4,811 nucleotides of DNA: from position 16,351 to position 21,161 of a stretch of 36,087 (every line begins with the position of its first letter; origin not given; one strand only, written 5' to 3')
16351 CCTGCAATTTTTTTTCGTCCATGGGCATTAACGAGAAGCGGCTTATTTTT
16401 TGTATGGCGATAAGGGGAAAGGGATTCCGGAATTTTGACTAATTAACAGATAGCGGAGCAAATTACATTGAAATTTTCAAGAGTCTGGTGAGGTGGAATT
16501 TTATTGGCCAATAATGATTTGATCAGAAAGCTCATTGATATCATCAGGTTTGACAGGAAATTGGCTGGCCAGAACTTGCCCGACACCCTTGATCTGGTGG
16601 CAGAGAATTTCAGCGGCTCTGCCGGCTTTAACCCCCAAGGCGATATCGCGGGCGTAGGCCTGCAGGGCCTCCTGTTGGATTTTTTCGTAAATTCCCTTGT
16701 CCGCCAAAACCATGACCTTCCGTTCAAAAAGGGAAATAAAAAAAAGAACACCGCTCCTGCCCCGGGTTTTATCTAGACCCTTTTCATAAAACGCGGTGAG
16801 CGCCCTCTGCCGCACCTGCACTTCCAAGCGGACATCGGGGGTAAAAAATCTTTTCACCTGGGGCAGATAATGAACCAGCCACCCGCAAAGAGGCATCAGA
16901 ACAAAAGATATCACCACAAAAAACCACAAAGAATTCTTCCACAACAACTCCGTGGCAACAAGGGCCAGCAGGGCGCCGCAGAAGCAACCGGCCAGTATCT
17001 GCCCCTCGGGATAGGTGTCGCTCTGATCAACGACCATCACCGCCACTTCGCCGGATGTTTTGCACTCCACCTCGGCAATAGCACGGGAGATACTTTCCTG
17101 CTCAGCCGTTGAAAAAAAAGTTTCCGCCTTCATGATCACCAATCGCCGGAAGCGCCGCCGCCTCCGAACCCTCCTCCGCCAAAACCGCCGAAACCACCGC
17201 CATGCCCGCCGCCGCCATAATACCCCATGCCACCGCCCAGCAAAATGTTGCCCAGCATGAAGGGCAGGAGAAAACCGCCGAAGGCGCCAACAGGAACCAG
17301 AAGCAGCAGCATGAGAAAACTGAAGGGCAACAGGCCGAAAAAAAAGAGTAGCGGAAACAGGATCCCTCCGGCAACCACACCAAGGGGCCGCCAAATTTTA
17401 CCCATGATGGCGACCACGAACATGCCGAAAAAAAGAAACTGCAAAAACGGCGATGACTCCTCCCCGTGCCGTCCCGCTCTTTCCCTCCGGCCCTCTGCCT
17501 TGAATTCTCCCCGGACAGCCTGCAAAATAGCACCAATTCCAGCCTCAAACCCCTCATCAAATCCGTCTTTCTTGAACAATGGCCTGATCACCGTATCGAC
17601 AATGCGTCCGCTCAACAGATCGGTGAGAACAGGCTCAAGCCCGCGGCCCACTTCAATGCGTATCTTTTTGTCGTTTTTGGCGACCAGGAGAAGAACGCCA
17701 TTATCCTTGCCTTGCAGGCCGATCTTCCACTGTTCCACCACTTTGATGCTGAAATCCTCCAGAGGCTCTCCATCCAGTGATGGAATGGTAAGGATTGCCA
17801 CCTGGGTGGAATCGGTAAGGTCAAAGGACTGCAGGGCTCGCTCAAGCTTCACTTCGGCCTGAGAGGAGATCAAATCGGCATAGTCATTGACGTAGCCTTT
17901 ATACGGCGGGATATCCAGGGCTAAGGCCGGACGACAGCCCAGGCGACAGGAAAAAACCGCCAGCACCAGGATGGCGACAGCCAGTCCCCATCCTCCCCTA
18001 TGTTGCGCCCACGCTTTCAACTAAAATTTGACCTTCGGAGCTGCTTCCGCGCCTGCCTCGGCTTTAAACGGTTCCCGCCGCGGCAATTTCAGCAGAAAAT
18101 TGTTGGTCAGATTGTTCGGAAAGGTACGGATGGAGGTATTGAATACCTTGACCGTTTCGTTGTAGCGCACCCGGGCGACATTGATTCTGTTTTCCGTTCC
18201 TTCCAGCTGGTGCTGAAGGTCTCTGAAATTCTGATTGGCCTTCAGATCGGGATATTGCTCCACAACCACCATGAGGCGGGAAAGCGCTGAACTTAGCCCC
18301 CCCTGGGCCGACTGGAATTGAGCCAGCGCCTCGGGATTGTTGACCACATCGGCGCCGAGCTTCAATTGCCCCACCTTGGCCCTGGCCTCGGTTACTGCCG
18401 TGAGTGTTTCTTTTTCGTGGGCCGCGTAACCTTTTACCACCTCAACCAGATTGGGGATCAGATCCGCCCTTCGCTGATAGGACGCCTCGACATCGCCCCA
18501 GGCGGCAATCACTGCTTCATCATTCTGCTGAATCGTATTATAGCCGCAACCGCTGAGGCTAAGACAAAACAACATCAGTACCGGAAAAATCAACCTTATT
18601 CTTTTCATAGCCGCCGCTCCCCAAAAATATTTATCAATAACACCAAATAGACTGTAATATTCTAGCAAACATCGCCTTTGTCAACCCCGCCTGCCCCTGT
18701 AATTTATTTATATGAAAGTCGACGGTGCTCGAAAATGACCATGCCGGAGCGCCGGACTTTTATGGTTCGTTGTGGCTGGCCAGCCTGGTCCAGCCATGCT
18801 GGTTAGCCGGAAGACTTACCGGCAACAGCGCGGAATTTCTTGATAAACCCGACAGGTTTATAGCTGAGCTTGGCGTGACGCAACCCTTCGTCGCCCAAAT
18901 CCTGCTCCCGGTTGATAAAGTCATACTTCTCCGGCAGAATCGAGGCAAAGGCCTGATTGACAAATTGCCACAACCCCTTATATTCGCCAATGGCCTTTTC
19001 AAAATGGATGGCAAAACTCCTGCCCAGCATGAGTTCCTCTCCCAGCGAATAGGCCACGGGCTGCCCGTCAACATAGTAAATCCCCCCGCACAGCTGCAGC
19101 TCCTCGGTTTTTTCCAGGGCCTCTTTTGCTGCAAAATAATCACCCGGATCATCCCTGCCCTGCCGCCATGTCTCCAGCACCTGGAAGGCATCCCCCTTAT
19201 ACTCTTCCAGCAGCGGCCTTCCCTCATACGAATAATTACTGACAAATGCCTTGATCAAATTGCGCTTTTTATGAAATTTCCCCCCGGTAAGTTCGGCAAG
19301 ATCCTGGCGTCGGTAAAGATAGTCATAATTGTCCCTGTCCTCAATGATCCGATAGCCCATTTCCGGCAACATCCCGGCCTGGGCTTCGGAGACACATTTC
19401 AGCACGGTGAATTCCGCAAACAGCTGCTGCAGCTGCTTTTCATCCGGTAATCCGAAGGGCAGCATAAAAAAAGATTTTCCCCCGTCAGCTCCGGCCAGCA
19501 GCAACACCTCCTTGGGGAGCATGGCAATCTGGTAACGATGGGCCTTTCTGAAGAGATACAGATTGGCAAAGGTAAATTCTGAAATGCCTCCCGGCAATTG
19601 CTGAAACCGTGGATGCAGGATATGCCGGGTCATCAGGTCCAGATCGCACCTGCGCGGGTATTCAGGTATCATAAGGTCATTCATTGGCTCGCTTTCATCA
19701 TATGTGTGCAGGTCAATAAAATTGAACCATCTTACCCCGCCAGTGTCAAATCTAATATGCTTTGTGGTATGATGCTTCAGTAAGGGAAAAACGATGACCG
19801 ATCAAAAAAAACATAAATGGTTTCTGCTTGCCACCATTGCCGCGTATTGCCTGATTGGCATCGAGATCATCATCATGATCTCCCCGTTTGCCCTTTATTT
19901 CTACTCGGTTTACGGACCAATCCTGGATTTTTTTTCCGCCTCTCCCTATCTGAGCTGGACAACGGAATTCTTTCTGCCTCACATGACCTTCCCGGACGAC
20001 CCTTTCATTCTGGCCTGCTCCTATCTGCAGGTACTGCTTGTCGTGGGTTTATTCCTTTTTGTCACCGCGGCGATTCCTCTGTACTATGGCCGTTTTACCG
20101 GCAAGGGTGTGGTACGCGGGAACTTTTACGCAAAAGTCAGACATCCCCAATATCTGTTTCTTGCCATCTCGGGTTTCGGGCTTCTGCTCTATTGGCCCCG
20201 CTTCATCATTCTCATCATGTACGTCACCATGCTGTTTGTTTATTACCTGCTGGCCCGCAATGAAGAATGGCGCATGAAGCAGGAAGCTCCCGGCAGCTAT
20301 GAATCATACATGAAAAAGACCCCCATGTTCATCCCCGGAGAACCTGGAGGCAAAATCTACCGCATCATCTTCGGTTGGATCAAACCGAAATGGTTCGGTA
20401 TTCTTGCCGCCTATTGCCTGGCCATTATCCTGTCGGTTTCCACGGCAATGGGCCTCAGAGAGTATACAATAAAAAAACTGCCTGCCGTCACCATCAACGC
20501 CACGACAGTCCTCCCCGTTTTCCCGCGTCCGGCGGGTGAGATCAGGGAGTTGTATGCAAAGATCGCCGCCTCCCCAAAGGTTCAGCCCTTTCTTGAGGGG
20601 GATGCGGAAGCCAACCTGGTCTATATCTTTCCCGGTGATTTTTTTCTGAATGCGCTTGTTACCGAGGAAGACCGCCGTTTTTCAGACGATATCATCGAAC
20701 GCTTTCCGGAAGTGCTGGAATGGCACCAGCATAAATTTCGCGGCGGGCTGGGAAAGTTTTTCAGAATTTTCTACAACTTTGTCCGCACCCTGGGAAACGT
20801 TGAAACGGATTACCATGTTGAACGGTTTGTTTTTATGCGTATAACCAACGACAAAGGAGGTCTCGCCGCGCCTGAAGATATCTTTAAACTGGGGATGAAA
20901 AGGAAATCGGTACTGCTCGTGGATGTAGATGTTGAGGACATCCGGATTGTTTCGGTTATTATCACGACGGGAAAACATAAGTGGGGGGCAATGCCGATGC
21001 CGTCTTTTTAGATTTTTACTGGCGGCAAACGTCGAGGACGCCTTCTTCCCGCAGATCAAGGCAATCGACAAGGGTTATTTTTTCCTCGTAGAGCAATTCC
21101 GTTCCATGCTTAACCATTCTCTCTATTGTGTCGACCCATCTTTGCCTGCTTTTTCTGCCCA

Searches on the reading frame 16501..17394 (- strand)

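Call 58: search_protein_families(library=pfam, proteins=[window:16501-17394:-], max_evalue=0.0001)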
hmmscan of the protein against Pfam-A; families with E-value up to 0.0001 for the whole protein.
window:16501-17394:- (297 aa): 1 family
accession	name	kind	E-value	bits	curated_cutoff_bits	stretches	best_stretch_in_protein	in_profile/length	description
PF04536.20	TPM_phosphatase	-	1.7e-08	34.9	22.1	0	194-259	44-110/125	TPM domain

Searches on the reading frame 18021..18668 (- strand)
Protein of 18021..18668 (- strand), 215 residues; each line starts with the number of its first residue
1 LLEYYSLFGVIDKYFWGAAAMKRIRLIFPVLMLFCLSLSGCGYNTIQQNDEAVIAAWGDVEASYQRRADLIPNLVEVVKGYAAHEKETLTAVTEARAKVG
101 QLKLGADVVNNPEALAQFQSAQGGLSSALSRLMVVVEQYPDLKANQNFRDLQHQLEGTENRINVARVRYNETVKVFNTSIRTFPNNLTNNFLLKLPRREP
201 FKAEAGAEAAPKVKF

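Call 58: search_protein_families(library=pfam, proteins=[window:18021-18668:-], max_evalue=0.0001)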
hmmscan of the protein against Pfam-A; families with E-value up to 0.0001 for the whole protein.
window:18021-18668:- (215 aa): 1 family
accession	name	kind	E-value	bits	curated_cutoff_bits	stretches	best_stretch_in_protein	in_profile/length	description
PF04011.17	LemA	-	4.7e-58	195.7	26.2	1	56-215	1-149/149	LemA family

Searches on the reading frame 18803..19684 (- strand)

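Call 58: search_protein_families(library=pfam, proteins=[window:18803-19684:-], max_evalue=0.0001)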
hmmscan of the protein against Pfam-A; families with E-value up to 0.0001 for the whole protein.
window:18803-19684:- (293 aa): 1 family
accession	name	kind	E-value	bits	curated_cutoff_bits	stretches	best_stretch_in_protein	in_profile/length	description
PF09924.15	LPG_synthase_C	-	7.5e-39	134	27.5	1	30-286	4-297/298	Phosphatidylglycerol lysyltransferase, C-terminal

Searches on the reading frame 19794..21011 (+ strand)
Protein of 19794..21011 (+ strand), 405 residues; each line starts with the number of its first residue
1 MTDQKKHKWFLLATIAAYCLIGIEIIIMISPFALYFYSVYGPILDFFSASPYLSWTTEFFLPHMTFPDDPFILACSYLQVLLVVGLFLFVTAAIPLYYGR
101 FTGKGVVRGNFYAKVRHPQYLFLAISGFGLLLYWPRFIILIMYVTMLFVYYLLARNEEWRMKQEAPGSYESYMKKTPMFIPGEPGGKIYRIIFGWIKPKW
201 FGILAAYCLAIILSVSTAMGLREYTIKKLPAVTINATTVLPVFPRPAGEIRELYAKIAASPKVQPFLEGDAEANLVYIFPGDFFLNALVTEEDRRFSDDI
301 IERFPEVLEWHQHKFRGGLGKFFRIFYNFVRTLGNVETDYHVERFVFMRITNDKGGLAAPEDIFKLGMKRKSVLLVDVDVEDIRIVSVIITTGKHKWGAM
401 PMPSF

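Call 58: search_protein_families(library=pfam, proteins=[window:19794-21011:+], max_evalue=0.0001)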
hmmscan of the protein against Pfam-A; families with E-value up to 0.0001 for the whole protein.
window:19794-21011:+ (405 aa): 1 family
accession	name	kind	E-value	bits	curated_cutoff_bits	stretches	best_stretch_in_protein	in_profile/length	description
PF04191.18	PEMT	-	9.6e-05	23.2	25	0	96-162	29-99/105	Phospholipid methyltransferase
